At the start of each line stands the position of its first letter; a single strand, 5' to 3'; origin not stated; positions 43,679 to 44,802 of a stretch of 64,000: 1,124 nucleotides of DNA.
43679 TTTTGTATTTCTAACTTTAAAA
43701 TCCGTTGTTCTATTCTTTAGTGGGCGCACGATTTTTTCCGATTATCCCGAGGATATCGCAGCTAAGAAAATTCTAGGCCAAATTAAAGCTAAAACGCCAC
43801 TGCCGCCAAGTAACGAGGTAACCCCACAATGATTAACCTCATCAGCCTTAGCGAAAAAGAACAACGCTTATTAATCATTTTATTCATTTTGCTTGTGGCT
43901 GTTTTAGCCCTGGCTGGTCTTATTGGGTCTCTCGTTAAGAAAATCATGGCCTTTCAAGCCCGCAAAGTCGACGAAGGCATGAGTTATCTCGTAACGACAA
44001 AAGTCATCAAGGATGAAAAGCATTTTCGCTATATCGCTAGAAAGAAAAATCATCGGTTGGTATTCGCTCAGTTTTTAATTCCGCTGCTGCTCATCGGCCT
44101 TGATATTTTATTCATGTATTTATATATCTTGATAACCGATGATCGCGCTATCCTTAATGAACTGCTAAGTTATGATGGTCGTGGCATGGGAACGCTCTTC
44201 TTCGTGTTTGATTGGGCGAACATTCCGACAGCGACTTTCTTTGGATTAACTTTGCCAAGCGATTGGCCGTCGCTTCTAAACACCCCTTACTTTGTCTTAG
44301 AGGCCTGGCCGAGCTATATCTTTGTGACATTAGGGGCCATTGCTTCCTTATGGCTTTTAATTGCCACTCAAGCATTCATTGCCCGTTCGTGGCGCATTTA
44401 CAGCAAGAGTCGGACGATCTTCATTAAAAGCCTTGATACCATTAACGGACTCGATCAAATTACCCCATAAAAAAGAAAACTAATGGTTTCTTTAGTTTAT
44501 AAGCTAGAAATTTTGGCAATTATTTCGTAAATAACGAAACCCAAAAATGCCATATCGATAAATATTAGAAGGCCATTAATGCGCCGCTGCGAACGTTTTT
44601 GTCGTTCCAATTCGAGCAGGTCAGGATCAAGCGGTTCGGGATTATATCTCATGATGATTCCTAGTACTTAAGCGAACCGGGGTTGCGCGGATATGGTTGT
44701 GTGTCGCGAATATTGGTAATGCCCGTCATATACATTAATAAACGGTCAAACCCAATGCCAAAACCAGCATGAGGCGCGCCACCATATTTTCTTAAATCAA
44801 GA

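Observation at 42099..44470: Uncharacterised divergent unit: a secreted CxxC thioredoxin-fold protein opposite a three-gene operon of overlapping membrane-protein genes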

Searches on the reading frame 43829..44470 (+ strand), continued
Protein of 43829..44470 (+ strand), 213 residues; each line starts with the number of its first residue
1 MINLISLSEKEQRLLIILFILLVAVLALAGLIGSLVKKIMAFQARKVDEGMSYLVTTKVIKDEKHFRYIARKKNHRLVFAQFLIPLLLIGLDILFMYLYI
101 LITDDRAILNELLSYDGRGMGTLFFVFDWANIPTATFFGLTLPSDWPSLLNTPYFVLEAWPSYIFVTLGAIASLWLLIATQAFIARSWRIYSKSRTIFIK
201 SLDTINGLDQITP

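Call 69: list_cluster_members(proteins=[P0164, P0175, P0183, P0156, P0129, P0050, P0052, P0071, P0184, P0090])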
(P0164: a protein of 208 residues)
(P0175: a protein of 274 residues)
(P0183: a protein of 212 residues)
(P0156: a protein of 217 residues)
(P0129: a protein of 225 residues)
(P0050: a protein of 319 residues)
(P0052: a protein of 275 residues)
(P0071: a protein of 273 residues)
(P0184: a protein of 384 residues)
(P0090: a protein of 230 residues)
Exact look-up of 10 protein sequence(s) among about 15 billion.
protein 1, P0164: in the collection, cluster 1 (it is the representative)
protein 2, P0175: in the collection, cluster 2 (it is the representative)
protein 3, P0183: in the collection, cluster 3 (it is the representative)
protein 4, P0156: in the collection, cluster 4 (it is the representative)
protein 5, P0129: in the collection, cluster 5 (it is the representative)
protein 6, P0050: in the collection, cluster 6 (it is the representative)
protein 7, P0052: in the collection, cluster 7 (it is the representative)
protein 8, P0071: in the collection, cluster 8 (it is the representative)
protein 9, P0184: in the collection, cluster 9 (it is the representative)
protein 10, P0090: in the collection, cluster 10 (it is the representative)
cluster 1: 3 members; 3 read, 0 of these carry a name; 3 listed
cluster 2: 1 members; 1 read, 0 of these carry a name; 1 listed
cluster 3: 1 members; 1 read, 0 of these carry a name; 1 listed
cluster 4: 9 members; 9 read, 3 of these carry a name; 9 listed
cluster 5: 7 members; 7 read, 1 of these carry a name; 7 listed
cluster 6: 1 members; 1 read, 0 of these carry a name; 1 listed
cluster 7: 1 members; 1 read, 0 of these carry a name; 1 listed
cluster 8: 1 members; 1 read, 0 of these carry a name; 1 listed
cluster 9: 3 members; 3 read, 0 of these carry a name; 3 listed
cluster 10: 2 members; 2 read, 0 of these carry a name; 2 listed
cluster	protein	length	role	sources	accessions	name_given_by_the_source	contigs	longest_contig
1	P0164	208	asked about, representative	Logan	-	-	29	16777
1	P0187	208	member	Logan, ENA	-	-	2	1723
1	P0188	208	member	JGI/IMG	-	-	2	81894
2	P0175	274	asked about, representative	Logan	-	-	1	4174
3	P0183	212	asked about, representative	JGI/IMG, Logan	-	-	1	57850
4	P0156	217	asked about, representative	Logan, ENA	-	-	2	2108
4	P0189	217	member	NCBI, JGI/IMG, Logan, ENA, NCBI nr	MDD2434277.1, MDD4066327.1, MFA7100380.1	MAG: hypothetical protein WC196_01280 [Bacilli bacterium] | hypothetical protein [Bacilli bacterium]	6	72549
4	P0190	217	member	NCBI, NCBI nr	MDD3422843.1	MAG: hypothetical protein PHF91_04920 [Bacilli bacterium] | hypothetical protein [Bacilli bacterium]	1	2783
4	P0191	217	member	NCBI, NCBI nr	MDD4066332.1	MAG: hypothetical protein PHY11_05100 [Bacilli bacterium] | hypothetical protein [Bacilli bacterium]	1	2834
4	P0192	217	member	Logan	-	-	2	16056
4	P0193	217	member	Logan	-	-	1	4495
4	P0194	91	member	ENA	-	-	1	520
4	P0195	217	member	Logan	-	-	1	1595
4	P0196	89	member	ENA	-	-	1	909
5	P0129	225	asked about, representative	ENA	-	-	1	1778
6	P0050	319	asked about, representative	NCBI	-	-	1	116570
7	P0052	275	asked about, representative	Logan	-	-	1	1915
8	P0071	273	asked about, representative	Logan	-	-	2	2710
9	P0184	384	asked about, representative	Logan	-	-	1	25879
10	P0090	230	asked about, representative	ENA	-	-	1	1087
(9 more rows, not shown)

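Call 70: find_encoding_contigs(protein=P0189, flank=8000, max_places=1)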
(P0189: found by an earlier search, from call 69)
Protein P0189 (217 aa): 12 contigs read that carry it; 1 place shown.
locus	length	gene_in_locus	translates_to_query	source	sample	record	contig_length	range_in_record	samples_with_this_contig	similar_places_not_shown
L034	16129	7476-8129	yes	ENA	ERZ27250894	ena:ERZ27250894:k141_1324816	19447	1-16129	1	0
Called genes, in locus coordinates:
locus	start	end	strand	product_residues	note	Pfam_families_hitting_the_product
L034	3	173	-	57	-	?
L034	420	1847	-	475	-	PF07690:MFS_1, PF13347:MFS_2, PF03209:PUCC (weak), PF12832:MFS_1_like (weak), PF07690:MFS_1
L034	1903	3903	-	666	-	PF22745:Nlig-Ia, PF01653:DNA_ligase_aden, PF03120:OB_DNA_ligase, PF03119:DNA_ligase_ZBD, PF14520:HHH_5 (faint), PF12826:HHH_2, PF00533:BRCT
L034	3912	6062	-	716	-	PF00580:UvrD-helicase, PF01443:Viral_helicase1 (faint), PF13245:AAA_19, PF13604:AAA_30 (faint), PF13361:UvrD_C, PF13538:UvrD_C_2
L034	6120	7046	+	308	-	PF09991:DUF2232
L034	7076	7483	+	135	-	-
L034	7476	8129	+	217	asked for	-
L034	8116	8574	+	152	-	-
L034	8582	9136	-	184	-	PF13302:Acetyltransf_3, PF13420:Acetyltransf_4 (weak), PF00583:Acetyltransf_1, PF13673:Acetyltransf_10 (weak), PF13508:Acetyltransf_7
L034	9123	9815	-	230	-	PF00929:RNase_T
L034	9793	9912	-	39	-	-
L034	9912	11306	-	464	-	PF01336:tRNA_anti-codon, PF00152:tRNA-synt_2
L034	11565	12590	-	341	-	PF00814:TsaD, PF22521:HypF_C_2 (weak)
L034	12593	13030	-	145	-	PF13673:Acetyltransf_10, PF00583:Acetyltransf_1, PF13508:Acetyltransf_7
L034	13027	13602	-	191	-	PF00814:TsaD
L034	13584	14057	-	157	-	PF02367:TsaE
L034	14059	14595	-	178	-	PF04167:DUF402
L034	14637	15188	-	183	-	PF09515:Thia_YuaJ, PF12822:ECF_trnsprt (weak)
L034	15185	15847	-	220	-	PF03167:UDG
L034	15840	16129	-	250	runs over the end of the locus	PF07155:ECF-ribofla_trS, PF12822:ECF_trnsprt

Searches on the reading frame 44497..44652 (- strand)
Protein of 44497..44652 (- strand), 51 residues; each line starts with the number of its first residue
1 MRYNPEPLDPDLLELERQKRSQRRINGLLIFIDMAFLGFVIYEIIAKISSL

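Call 3: search_protein_families(library=pfam, proteins=[window:44497-44652:-], max_evalue=1)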
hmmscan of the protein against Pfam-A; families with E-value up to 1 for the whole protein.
window:44497-44652:- (51 aa): 1 family
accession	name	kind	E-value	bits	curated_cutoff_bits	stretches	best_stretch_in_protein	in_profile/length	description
PF14331.11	IcmF-related_N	-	0.19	11.5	25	1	12-37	11-36/259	IcmF-related N-terminal domain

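Call 4: search_protein_families(library=ncbifam, proteins=[window:44497-44652:-], max_evalue=1)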
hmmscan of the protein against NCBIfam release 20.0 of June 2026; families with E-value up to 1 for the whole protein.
window:44497-44652:- (51 aa): 0 families
